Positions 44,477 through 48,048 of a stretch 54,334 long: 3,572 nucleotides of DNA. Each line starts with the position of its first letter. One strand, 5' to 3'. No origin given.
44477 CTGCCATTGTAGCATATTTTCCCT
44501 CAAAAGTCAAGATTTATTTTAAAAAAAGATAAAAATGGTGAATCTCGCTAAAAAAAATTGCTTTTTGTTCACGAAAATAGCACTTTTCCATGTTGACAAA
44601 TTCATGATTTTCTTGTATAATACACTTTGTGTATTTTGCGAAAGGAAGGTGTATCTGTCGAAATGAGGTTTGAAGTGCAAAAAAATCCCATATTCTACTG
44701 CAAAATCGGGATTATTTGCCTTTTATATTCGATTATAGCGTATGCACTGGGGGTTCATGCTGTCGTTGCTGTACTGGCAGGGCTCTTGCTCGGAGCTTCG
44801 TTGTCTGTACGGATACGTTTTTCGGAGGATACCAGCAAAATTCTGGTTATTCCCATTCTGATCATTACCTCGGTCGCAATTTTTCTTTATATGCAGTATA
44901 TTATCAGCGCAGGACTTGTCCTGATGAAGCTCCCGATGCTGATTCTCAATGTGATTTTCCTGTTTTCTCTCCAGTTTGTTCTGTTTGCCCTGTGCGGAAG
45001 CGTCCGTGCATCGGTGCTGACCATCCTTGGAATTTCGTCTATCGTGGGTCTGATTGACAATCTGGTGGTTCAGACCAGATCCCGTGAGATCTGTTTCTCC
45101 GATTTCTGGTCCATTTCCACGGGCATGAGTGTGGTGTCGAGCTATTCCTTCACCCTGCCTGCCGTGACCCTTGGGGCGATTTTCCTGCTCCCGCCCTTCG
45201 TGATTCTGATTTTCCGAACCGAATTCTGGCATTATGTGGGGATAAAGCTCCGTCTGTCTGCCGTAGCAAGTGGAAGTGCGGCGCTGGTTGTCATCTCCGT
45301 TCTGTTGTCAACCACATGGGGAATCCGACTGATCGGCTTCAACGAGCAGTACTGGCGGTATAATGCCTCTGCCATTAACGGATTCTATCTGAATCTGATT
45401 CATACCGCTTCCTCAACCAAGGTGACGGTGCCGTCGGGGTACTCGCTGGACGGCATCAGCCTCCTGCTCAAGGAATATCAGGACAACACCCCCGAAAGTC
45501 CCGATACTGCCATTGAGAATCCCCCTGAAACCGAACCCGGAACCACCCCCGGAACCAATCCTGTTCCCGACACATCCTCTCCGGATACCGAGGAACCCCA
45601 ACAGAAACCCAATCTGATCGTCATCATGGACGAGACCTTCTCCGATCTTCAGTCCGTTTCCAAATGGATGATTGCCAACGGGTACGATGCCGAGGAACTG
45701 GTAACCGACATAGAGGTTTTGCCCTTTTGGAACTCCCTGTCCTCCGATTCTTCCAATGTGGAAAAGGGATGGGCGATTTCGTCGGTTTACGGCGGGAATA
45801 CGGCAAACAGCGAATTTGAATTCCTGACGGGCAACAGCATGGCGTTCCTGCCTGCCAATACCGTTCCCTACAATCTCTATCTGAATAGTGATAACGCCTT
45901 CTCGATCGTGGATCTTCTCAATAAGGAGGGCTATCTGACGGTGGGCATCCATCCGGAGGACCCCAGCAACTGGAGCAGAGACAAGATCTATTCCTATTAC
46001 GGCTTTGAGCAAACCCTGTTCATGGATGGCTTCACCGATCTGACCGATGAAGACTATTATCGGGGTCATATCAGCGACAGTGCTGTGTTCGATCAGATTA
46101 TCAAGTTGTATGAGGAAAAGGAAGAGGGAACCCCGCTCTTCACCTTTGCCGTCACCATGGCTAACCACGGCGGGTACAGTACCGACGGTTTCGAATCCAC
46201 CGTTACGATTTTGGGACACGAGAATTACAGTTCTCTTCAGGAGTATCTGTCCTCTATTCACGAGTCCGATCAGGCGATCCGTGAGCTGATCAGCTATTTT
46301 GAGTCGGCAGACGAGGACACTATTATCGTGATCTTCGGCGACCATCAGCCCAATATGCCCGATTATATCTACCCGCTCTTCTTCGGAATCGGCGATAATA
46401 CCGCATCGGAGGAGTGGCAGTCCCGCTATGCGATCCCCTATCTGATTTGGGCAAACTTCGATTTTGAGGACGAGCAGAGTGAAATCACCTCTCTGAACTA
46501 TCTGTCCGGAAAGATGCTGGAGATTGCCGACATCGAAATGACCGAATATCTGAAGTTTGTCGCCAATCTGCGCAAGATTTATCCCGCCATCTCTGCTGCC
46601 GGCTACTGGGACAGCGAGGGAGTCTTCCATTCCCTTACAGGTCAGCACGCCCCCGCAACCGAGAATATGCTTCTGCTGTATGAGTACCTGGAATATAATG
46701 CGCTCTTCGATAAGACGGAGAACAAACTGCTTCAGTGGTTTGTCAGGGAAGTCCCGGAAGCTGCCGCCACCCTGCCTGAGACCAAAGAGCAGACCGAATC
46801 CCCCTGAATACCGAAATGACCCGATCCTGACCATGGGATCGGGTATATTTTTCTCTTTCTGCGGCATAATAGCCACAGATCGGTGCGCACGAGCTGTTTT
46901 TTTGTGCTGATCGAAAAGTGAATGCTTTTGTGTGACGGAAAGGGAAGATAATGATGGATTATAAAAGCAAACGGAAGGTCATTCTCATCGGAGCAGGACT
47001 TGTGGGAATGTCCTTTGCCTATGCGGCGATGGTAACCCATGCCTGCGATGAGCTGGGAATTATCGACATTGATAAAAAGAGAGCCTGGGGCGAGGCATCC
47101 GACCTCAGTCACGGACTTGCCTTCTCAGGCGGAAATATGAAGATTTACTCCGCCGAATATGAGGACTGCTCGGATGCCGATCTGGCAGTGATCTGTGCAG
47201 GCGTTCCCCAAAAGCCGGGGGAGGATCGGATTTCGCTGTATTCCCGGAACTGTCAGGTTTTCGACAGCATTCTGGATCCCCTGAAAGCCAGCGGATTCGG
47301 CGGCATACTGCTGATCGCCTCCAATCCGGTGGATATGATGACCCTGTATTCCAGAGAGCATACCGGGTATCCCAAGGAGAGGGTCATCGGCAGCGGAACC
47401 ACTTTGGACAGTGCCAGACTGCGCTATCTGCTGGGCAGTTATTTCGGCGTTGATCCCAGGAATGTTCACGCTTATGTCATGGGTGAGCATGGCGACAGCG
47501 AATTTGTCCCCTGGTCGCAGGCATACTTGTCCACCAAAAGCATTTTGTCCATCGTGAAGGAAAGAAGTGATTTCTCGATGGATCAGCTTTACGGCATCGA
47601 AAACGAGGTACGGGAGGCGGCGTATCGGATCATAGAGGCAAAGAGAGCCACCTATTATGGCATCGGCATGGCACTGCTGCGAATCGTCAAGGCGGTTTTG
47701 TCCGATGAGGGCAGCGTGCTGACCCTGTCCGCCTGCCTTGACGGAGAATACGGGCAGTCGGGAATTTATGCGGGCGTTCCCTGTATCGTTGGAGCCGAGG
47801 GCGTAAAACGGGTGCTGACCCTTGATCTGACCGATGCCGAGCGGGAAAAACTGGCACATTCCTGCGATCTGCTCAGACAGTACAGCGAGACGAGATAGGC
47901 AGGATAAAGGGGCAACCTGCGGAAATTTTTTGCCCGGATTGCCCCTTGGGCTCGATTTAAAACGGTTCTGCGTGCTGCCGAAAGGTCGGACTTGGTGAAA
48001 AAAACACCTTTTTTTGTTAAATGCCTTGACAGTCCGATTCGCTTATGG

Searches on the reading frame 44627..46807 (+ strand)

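Call 36: search_protein_families(library=pfam, proteins=[window:44627-46807:+], max_evalue=0.00001)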
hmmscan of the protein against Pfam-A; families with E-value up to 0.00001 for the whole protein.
window:44627-46807:+ (726 aa): 1 family
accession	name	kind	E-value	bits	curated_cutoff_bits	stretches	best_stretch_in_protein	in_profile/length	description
PF00884.28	Sulfatase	-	2.6e-35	122.6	25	1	328-636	1-301/301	Sulfatase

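Call 75: search_protein_families(library=ncbifam, proteins=[window:44627-46807:+], max_evalue=0.00001)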
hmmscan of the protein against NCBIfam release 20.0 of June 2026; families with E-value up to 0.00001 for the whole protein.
window:44627-46807:+ (726 aa): 1 family
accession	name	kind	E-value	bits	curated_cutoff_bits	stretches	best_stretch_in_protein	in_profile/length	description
NF053595.1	LptchSynLtaSGpos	equivalog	2.2e-19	69.5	970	1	361-578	259-470/626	lipoteichoic acid synthase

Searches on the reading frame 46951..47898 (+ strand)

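Call 36: search_protein_families(library=pfam, proteins=[window:46951-47898:+], max_evalue=0.00001)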
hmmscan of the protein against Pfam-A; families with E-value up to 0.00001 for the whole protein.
window:46951-47898:+ (315 aa): 2 families
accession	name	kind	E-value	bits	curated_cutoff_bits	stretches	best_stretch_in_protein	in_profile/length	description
PF02866.23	Ldh_1_C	-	3.2e-42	144.9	22.6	1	150-310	1-165/174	lactate/malate dehydrogenase, alpha/beta C-terminal domain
PF00056.29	Ldh_1_N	-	1.1e-37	129.6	27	1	9-147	2-141/141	lactate/malate dehydrogenase, NAD binding domain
